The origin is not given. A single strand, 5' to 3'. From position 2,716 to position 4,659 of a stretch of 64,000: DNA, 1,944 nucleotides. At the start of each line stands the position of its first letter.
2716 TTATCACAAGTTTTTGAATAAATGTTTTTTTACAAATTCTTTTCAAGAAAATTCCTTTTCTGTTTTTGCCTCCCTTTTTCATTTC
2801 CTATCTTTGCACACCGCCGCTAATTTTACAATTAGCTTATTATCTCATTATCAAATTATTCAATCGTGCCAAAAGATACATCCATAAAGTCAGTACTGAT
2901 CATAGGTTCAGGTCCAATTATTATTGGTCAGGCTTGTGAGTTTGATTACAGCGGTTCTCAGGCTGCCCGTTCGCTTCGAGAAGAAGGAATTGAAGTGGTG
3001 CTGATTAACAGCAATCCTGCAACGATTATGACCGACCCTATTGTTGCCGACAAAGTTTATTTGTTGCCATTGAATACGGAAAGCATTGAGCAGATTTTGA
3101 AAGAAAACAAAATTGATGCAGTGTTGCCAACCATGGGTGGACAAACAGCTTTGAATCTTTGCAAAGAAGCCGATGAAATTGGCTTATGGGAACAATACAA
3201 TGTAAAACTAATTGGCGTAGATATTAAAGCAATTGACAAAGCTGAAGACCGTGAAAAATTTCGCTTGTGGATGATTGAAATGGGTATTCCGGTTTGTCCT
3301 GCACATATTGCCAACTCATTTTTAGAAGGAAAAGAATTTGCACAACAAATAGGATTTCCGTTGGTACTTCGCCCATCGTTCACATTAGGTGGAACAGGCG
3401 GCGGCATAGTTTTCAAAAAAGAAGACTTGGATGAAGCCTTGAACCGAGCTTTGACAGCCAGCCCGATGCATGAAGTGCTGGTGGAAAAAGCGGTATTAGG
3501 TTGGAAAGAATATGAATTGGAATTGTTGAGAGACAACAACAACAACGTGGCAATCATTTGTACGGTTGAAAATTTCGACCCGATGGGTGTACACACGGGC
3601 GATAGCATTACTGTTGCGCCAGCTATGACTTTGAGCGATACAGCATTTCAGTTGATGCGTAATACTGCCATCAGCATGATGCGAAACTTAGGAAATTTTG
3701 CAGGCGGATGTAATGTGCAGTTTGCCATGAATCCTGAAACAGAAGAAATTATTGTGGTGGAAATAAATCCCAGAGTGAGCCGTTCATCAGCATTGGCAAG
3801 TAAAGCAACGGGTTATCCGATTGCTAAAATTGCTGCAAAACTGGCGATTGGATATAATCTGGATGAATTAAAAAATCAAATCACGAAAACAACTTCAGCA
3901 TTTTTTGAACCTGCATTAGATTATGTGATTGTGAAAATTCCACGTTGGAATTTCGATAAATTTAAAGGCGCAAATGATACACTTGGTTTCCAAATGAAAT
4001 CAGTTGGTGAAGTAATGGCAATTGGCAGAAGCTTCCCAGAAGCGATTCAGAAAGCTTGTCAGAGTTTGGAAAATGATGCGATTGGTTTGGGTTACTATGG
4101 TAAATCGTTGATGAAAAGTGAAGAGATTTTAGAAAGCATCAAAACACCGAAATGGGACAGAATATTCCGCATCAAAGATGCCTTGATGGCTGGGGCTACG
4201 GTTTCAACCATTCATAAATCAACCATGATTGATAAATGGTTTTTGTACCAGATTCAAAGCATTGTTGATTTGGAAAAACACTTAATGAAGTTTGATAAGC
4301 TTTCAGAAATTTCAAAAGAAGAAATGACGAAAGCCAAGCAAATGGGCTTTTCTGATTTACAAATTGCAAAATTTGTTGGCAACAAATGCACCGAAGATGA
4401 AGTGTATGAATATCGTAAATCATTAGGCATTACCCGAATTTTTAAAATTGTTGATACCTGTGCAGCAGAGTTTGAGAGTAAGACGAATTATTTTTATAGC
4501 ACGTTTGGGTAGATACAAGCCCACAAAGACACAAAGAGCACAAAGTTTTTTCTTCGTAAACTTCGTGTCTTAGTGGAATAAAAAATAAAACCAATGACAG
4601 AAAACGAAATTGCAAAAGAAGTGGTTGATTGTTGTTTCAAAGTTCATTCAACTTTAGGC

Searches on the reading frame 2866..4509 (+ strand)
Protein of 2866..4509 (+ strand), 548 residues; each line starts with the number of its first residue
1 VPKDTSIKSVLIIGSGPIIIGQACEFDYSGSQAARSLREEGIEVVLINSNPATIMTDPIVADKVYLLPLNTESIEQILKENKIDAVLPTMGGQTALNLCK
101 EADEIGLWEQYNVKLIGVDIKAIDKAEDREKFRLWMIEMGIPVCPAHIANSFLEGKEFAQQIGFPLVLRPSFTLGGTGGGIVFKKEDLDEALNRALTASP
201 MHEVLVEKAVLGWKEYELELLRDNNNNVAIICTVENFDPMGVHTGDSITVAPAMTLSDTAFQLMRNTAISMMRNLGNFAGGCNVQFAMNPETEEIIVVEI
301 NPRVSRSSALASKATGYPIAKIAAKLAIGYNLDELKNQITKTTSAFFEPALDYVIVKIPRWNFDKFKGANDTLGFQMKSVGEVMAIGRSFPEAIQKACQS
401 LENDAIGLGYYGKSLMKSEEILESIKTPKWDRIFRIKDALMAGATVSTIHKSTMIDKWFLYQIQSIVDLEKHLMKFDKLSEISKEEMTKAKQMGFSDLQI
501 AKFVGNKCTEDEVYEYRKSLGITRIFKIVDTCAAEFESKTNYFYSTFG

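Call 3: search_protein_families(library=pfam, proteins=[window:2866-4509:+], max_evalue=0.01)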
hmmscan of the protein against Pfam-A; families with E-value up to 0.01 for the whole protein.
window:2866-4509:+ (548 aa): 8 families
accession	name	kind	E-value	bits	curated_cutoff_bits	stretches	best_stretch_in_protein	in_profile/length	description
PF02786.22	CPSase_L_D2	-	7.5e-65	218.8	19.8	1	128-334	1-210/211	Carbamoyl-phosphate synthase L chain, ATP binding domain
PF25596.1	CPSase_L_D1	-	8.8e-46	155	27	1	7-125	2-118/118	Carbamoyl phosphate synthase preATP-grasp domain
PF02787.25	CPSase_L_D3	-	1e-26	93.2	26.6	1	424-503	2-79/80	Carbamoyl-phosphate synthetase large chain, oligomerisation domain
PF02222.28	ATP-grasp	-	2.2e-06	27.9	27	1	138-306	5-165/179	ATP-grasp domain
PF07478.18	Dala_Dala_lig_C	-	1.7e-05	24.9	24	1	156-302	29-174/204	D-ala D-ala ligase C-terminus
PF13535.11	ATP-grasp_4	-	0.0007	19.7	27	1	163-303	2-151/160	ATP-grasp domain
PF21360.3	PylC-like_N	-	0.0012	19.4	27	0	41-92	22-76/96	PylC-like, N-terminal domain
PF13549.11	ATP-grasp_5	-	0.0059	16.4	27.6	0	138-169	21-52/221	ATP-grasp domain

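Call 4: search_protein_families(library=ncbifam, proteins=[window:2866-4509:+], max_evalue=0.01)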
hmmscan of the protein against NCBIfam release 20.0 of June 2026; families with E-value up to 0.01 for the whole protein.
window:2866-4509:+ (548 aa): 33 families (the best 25 are shown)
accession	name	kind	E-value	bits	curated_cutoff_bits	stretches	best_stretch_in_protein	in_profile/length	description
NF003671.0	PRK05294.1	equivalog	5.8e-254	845.3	599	1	1-547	1-541/1058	carbamoyl-phosphate synthase large subunit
TIGR01369.1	CPSaseII_lrg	equivalog_domain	3.9e-246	819.4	1027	1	2-547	1-542/1052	carbamoyl-phosphate synthase (glutamine-hydrolyzing) large subunit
TIGR01235.1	pyruv_carbox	equivalog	2.2e-21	75.2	1114.45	1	69-339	61-328/1143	pyruvate carboxylase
NF006287.0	PRK08463.1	equivalog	3.9e-19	68.8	775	1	69-340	60-329/479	acetyl-CoA carboxylase subunit A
NF009554.0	PRK12999.1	equivalog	3.9e-19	68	965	1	69-341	65-334/1147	pyruvate carboxylase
NF053643.1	Ddl_archaea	equivalog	8.5e-19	67.7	500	1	37-344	18-313/367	putative pseudomurein biosynthesis ATP-grasp protein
NF006406.0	PRK08654.1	equivalog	3.1e-18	65.6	739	1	69-342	61-330/499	acetyl-CoA carboxylase biotin carboxylase subunit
NF006286.0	PRK08462.1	equivalog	6.1e-17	61.6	740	1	79-335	73-326/445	acetyl-CoA carboxylase biotin carboxylase subunit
NF005525.0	PRK07178.1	equivalog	6.5e-17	61.3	768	1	69-342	60-329/471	acetyl-CoA carboxylase biotin carboxylase subunit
NF006367.0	PRK08591.1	subfamily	2.4e-16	59.5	597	1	61-341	56-330/451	acetyl-CoA carboxylase biotin carboxylase subunit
NF004085.0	PRK05586.1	equivalog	1.2e-15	57.3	723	1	105-340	92-329/448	acetyl-CoA carboxylase biotin carboxylase subunit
NF009402.0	PRK12767.1-1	equivalog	6.2e-15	54.8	218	1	30-311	16-283/329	carbamoyl phosphate synthase-like protein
TIGR00514.1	accC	equivalog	2.5e-13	49.7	626.5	1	78-339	70-328/449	acetyl-CoA carboxylase biotin carboxylase subunit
NF009471.0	PRK12833.1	equivalog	5.1e-12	45.1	686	1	54-340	52-332/467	acetyl-CoA carboxylase biotin carboxylase subunit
TIGR01205.1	D_ala_D_alaTIGR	subfamily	8.4e-11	41.4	245.65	1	29-302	19-285/318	D-alanine--D-alanine ligase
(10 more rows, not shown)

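Call 7: find_homologous_proteins(query=window:2866-4509:+, max_evalue=1e-50)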
Query window:2866-4509:+ (548 aa): 8000 proteins with E <= 1e-50 among 8000 candidates; the best 120 are listed.
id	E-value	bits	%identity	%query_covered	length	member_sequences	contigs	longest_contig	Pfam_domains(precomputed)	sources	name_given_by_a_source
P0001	0.0e+0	1304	88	100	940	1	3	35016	PF25596.2,PF13535.12,PF15632.12,PF13549.12,PF02786.23,PF02787.26,PF02222.28,PF02655.20,PF01071.25,PF07478.19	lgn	-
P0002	0.0e+0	1302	88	100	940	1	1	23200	PF25596.2,PF13535.12,PF15632.12,PF13549.12,PF02786.23,PF02787.26,PF02222.28,PF02655.20,PF01071.25,PF07478.19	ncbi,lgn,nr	ncbi:MAG: carbamoyl-phosphate synthase large subunit [Chitinophagales bacterium]|nr:carbamoyl-phosph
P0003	0.0e+0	1301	88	100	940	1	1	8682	PF25596.2,PF13535.12,PF15632.12,PF13549.12,PF02786.23,PF02787.26,PF02222.28,PF02655.20,PF01071.25,PF07478.19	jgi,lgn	jgi:carbamoyl-phosphate synthase large subunit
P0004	0.0e+0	1301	88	100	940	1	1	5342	PF25596.2,PF13535.12,PF15632.12,PF13549.12,PF02786.23,PF02787.26,PF02222.28,PF02655.20,PF01071.25,PF07478.19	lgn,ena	-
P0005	0.0e+0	1301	88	100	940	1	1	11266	PF25596.2,PF13535.12,PF15632.12,PF13549.12,PF02786.23,PF02787.26,PF02222.28,PF02655.20,PF01071.25,PF07478.19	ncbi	-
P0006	0.0e+0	1301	88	100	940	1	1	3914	PF25596.2,PF13535.12,PF15632.12,PF13549.12,PF02786.23,PF02787.26,PF02222.28,PF02655.20,PF01071.25,PF07478.19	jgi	-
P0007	0.0e+0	1301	88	100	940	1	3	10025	PF25596.2,PF13535.12,PF15632.12,PF13549.12,PF02786.23,PF02787.26,PF02222.28,PF02655.20,PF01071.25,PF07478.19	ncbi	-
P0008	0.0e+0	1298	88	100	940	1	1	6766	PF25596.2,PF13535.12,PF15632.12,PF13549.12,PF02786.23,PF02787.26,PF02222.28,PF02655.20,PF01071.25,PF07478.19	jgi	jgi:carbamoyl-phosphate synthase large subunit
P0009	0.0e+0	1298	88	100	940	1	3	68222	PF25596.2,PF13535.12,PF15632.12,PF13549.12,PF02786.23,PF02787.26,PF02222.28,PF02655.20,PF01071.25,PF07478.19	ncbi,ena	-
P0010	0.0e+0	1295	88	100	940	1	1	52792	PF25596.2,PF13535.12,PF15632.12,PF13549.12,PF02786.23,PF02787.26,PF02222.28,PF02655.20,PF01071.25,PF07478.19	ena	-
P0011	0.0e+0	1294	88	100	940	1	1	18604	PF25596.2,PF13535.12,PF15632.12,PF13549.12,PF02786.23,PF02787.26,PF02222.28,PF02655.20,PF01071.25,PF07478.19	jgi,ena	jgi:carbamoyl-phosphate synthase large subunit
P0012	0.0e+0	1238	83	100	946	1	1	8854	PF25596.2,PF13535.12,PF15632.12,PF13549.12,PF02786.23,PF02787.26,PF02222.28,PF02655.20,PF01071.25,PF07478.19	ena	-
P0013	0.0e+0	1233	83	100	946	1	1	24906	PF25596.2,PF13535.12,PF15632.12,PF13549.12,PF02786.23,PF02787.26,PF02222.28,PF02655.20,PF01071.25,PF07478.19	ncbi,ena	-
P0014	0.0e+0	1232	83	100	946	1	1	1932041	PF25596.2,PF13535.12,PF15632.12,PF13549.12,PF02786.23,PF02787.26,PF02222.28,PF02655.20,PF01071.25,PF07478.19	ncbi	ncbi:MAG: carbamoyl-phosphate synthase large subunit [Ferruginibacter sp.]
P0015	0.0e+0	1232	84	100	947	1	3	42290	PF25596.2,PF13535.12,PF15632.12,PF13549.12,PF02786.23,PF02787.26,PF02222.28,PF02655.20,PF01071.25,PF07478.19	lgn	-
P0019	0.0e+0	1230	100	100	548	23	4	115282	PF25596.2,PF02786.23,PF02787.26,PF02222.28,PF07478.19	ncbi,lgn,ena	-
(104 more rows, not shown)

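Call 10: find_encoding_contigs(protein=P0019, flank=4000, max_places=10)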
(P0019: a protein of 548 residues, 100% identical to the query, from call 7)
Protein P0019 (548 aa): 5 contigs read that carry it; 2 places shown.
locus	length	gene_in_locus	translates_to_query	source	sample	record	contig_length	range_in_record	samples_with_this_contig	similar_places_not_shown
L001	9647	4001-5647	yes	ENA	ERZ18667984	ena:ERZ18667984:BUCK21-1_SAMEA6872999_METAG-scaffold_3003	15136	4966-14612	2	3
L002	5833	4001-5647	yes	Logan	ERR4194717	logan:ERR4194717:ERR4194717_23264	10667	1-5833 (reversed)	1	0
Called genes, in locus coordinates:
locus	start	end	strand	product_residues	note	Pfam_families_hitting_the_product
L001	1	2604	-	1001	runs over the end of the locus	PF00675:Peptidase_M16, PF05193:Peptidase_M16_C, PF00675:Peptidase_M16 (weak), PF05193:Peptidase_M16_C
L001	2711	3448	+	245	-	PF08501:Shikimate_dh_N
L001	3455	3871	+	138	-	-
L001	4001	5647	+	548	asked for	PF25596:CPSase_L_D1, PF02222:ATP-grasp (weak), PF02786:CPSase_L_D2, PF07478:Dala_Dala_lig_C (faint), PF02787:CPSase_L_D3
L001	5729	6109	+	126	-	PF13366:PDDEXK_3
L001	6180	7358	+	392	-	PF25596:CPSase_L_D1, PF02655:ATP-grasp_3 (faint), PF02222:ATP-grasp, PF02786:CPSase_L_D2, PF07478:Dala_Dala_lig_C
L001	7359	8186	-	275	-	PF01148:CTP_transf_1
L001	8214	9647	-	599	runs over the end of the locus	-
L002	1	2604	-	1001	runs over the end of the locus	PF00675:Peptidase_M16, PF05193:Peptidase_M16_C, PF00675:Peptidase_M16 (weak), PF05193:Peptidase_M16_C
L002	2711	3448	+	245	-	PF08501:Shikimate_dh_N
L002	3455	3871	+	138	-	-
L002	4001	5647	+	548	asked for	PF25596:CPSase_L_D1, PF02222:ATP-grasp (weak), PF02786:CPSase_L_D2, PF07478:Dala_Dala_lig_C (faint), PF02787:CPSase_L_D3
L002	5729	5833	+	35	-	?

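Call 11: find_encoding_contigs(protein=P0001, flank=3000, max_places=3)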
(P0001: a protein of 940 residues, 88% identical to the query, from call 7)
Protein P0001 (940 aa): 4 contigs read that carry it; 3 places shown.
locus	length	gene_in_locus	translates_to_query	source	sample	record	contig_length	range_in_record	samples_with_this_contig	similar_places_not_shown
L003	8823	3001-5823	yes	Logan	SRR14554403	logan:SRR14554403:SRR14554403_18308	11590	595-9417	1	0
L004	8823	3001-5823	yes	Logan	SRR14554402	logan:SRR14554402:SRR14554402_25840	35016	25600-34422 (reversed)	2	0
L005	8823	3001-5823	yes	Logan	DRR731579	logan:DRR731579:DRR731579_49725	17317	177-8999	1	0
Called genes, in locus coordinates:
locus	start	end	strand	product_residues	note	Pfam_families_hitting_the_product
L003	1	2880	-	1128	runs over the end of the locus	PF17757:UvrB_inter, PF02559:CarD_TRCF_RID, PF00270:DEAD, PF04851:ResIII, PF00271:Helicase_C, PF22590:Cas3-like_C_2 (weak), PF03461:TRCF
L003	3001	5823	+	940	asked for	PF25596:CPSase_L_D1, PF02222:ATP-grasp (weak), PF02786:CPSase_L_D2, PF02787:CPSase_L_D3, PF25596:CPSase_L_D1, PF02786:CPSase_L_D2, PF02222:ATP-grasp, PF07478:Dala_Dala_lig_C, +5 more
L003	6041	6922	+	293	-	PF00149:Metallophos, PF12850:Metallophos_2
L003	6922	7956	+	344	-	PF13528:Glyco_trans_1_3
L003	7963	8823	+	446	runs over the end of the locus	PF00232:Glyco_hydro_1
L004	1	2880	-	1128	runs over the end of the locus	PF17757:UvrB_inter, PF02559:CarD_TRCF_RID, PF00270:DEAD, PF04851:ResIII, PF00271:Helicase_C, PF22590:Cas3-like_C_2 (weak), PF03461:TRCF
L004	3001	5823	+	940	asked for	PF25596:CPSase_L_D1, PF02222:ATP-grasp (weak), PF02786:CPSase_L_D2, PF02787:CPSase_L_D3, PF25596:CPSase_L_D1, PF02786:CPSase_L_D2, PF02222:ATP-grasp, PF07478:Dala_Dala_lig_C, +5 more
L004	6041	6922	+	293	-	PF00149:Metallophos, PF12850:Metallophos_2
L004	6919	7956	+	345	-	PF13528:Glyco_trans_1_3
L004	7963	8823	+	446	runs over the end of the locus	PF00232:Glyco_hydro_1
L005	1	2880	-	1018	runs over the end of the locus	?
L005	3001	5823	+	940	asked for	PF25596:CPSase_L_D1, PF02222:ATP-grasp (weak), PF02786:CPSase_L_D2, PF02787:CPSase_L_D3, PF25596:CPSase_L_D1, PF02786:CPSase_L_D2, PF02222:ATP-grasp, PF07478:Dala_Dala_lig_C, +5 more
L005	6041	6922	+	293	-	PF00149:Metallophos, PF12850:Metallophos_2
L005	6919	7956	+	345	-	PF13528:Glyco_trans_1_3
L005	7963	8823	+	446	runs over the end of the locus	PF00232:Glyco_hydro_1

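Call 12: find_encoding_contigs(protein=P0009, flank=3000, max_places=3)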
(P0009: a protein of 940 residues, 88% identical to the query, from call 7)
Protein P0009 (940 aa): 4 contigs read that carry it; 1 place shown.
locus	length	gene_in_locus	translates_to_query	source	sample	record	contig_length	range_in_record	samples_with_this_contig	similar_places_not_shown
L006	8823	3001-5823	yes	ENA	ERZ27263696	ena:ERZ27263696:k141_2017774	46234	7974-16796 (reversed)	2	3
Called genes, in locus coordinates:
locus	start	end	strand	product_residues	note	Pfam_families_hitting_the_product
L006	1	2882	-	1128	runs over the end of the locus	PF17757:UvrB_inter, PF02559:CarD_TRCF_RID, PF00270:DEAD, PF04851:ResIII, PF00271:Helicase_C, PF22590:Cas3-like_C_2 (weak), PF03461:TRCF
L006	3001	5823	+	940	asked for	PF25596:CPSase_L_D1, PF02222:ATP-grasp (weak), PF02786:CPSase_L_D2, PF02787:CPSase_L_D3, PF25596:CPSase_L_D1, PF02786:CPSase_L_D2, PF02222:ATP-grasp, PF07478:Dala_Dala_lig_C, +5 more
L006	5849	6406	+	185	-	PF02018:CBM_4_9 (weak)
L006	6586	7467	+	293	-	PF00149:Metallophos, PF12850:Metallophos_2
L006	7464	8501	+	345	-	PF13528:Glyco_trans_1_3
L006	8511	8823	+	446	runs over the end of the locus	PF00232:Glyco_hydro_1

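Call 70: find_encoding_contigs(protein=P0391, flank=6000, max_places=4)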
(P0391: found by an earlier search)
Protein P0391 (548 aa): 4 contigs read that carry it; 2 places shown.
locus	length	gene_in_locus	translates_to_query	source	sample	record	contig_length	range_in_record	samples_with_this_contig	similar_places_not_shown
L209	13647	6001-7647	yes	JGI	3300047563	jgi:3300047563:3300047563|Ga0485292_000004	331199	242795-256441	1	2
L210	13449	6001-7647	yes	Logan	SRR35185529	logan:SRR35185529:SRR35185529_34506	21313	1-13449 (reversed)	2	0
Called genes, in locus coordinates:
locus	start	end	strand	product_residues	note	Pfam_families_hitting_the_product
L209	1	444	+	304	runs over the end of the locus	PF00005:ABC_tran, PF13304:AAA_21, PF13732:DrrA1-3_C (faint)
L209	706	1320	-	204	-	-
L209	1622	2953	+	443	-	PF02881:SRP54_N, PF01656:CbiA (faint), PF06414:Zeta_toxin (weak), PF13401:AAA_22 (faint), PF00448:SRP54, PF02978:SRP_SPB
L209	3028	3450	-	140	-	PF11680:DUF3276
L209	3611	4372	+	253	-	PF00561:Abhydrolase_1, PF12697:Abhydrolase_6, PF12146:Hydrolase_4 (weak), PF03096:Ndr, PF00561:Abhydrolase_1 (weak)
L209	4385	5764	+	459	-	PF07244:POTRA (weak), PF01103:Omp85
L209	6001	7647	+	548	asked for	PF25596:CPSase_L_D1, PF02222:ATP-grasp (weak), PF02786:CPSase_L_D2, PF07478:Dala_Dala_lig_C (weak), PF02787:CPSase_L_D3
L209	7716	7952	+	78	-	PF03683:UPF0175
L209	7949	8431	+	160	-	PF11848:DUF3368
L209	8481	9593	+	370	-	-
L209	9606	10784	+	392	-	PF25596:CPSase_L_D1, PF02655:ATP-grasp_3 (weak), PF02222:ATP-grasp, PF02786:CPSase_L_D2, PF07478:Dala_Dala_lig_C, PF15632:ATPgrasp_Ter (faint)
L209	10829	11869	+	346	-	-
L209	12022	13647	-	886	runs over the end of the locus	PF00133:tRNA-synt_1, PF09334:tRNA-synt_1g, PF13603:tRNA-synt_1_2, PF08264:Anticodon_1, PF10458:Val_tRNA-synt_C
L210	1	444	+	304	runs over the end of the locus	PF00005:ABC_tran, PF13304:AAA_21, PF13732:DrrA1-3_C (faint)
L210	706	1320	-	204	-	-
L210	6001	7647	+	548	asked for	PF25596:CPSase_L_D1, PF02222:ATP-grasp (weak), PF02786:CPSase_L_D2, PF07478:Dala_Dala_lig_C (weak), PF02787:CPSase_L_D3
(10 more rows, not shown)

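Call 71: find_encoding_contigs(protein=P0401, flank=6000, max_places=4)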
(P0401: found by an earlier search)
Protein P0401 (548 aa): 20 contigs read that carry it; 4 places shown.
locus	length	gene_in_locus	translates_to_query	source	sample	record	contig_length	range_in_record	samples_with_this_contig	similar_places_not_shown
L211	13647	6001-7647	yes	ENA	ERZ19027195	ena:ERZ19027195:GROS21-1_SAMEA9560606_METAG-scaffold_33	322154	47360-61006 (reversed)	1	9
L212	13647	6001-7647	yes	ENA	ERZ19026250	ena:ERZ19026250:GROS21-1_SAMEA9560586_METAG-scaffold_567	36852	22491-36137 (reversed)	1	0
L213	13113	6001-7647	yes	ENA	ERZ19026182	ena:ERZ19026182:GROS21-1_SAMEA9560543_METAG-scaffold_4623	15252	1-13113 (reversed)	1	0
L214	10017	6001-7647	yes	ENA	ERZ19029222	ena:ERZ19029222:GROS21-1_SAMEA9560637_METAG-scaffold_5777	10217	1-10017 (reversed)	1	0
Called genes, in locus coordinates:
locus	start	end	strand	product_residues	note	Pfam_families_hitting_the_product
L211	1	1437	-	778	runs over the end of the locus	PF01751:Toprim, PF01131:Topoisom_bac, PF13368:Toprim_C_rpt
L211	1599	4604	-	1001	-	PF00675:Peptidase_M16, PF05193:Peptidase_M16_C, PF00675:Peptidase_M16 (weak), PF05193:Peptidase_M16_C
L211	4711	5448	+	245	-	PF08501:Shikimate_dh_N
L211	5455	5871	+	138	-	-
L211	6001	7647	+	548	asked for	PF25596:CPSase_L_D1, PF02222:ATP-grasp (weak), PF02786:CPSase_L_D2, PF07478:Dala_Dala_lig_C (faint), PF02787:CPSase_L_D3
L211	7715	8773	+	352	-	PF07610:DUF1573 (faint), PF22544:HYDIN_VesB_CFA65-like_Ig (faint)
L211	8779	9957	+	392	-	PF25596:CPSase_L_D1, PF02655:ATP-grasp_3 (weak), PF02222:ATP-grasp, PF02786:CPSase_L_D2, PF07478:Dala_Dala_lig_C, PF15632:ATPgrasp_Ter (faint)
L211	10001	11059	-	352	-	PF13528:Glyco_trans_1_3, PF04101:Glyco_tran_28_C (weak)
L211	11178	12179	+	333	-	PF00316:FBPase, PF18913:FBPase_C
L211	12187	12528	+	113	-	-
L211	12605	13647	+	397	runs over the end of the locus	-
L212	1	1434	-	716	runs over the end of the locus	?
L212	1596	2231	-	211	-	PF05193:Peptidase_M16_C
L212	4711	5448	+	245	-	PF08501:Shikimate_dh_N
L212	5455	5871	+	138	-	-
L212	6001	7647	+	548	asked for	PF25596:CPSase_L_D1, PF02222:ATP-grasp (weak), PF02786:CPSase_L_D2, PF07478:Dala_Dala_lig_C (faint), PF02787:CPSase_L_D3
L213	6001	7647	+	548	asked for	PF25596:CPSase_L_D1, PF02222:ATP-grasp (weak), PF02786:CPSase_L_D2, PF07478:Dala_Dala_lig_C (faint), PF02787:CPSase_L_D3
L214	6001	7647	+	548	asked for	PF25596:CPSase_L_D1, PF02222:ATP-grasp (weak), PF02786:CPSase_L_D2, PF07478:Dala_Dala_lig_C (faint), PF02787:CPSase_L_D3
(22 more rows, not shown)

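Call 74: find_encoding_contigs(protein=P0399, flank=5000, max_places=3)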
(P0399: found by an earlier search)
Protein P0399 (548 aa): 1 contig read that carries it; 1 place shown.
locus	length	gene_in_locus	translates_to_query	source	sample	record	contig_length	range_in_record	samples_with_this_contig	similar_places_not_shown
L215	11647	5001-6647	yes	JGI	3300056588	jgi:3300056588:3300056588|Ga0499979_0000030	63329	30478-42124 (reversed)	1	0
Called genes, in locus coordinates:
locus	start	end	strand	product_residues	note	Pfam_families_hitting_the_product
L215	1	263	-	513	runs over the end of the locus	PF18962:Por_Secre_tail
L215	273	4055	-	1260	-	PF00082:Peptidase_S8, PF18962:Por_Secre_tail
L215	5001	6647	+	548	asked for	PF25596:CPSase_L_D1, PF02222:ATP-grasp (weak), PF02786:CPSase_L_D2, PF07478:Dala_Dala_lig_C (weak), PF02787:CPSase_L_D3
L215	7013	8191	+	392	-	PF25596:CPSase_L_D1, PF02655:ATP-grasp_3 (weak), PF02222:ATP-grasp (weak), PF02786:CPSase_L_D2, PF07478:Dala_Dala_lig_C (weak)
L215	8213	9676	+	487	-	PF28494:GlyRS_ins_1, PF00587:tRNA-synt_2b, PF03129:HGTP_anticodon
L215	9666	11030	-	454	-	PF01595:CNNM, PF00571:CBS (weak), PF03471:CorC_HlyC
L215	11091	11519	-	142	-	PF00436:SSB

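Call 75: find_encoding_contigs(protein=P0403, flank=5000, max_places=3)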
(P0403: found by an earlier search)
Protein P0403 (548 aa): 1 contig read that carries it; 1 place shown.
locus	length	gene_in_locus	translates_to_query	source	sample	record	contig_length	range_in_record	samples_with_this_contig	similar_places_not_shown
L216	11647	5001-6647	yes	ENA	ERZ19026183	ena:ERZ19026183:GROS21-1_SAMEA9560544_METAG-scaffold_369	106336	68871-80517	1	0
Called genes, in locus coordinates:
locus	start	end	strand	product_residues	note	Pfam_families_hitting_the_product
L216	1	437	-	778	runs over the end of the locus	PF01751:Toprim, PF01131:Topoisom_bac, PF13368:Toprim_C_rpt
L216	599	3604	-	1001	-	PF00675:Peptidase_M16, PF05193:Peptidase_M16_C, PF00675:Peptidase_M16 (weak), PF05193:Peptidase_M16_C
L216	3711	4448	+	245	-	PF08501:Shikimate_dh_N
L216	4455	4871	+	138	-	-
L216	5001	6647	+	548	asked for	PF25596:CPSase_L_D1, PF02222:ATP-grasp (weak), PF02786:CPSase_L_D2, PF07478:Dala_Dala_lig_C (faint), PF02787:CPSase_L_D3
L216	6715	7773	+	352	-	PF07610:DUF1573 (faint), PF22544:HYDIN_VesB_CFA65-like_Ig (faint)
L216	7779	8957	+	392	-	PF25596:CPSase_L_D1, PF02655:ATP-grasp_3 (weak), PF02222:ATP-grasp, PF02786:CPSase_L_D2, PF07478:Dala_Dala_lig_C, PF15632:ATPgrasp_Ter (faint)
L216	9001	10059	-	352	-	PF13528:Glyco_trans_1_3, PF04101:Glyco_tran_28_C (weak)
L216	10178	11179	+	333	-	PF00316:FBPase, PF18913:FBPase_C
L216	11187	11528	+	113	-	-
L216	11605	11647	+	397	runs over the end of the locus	-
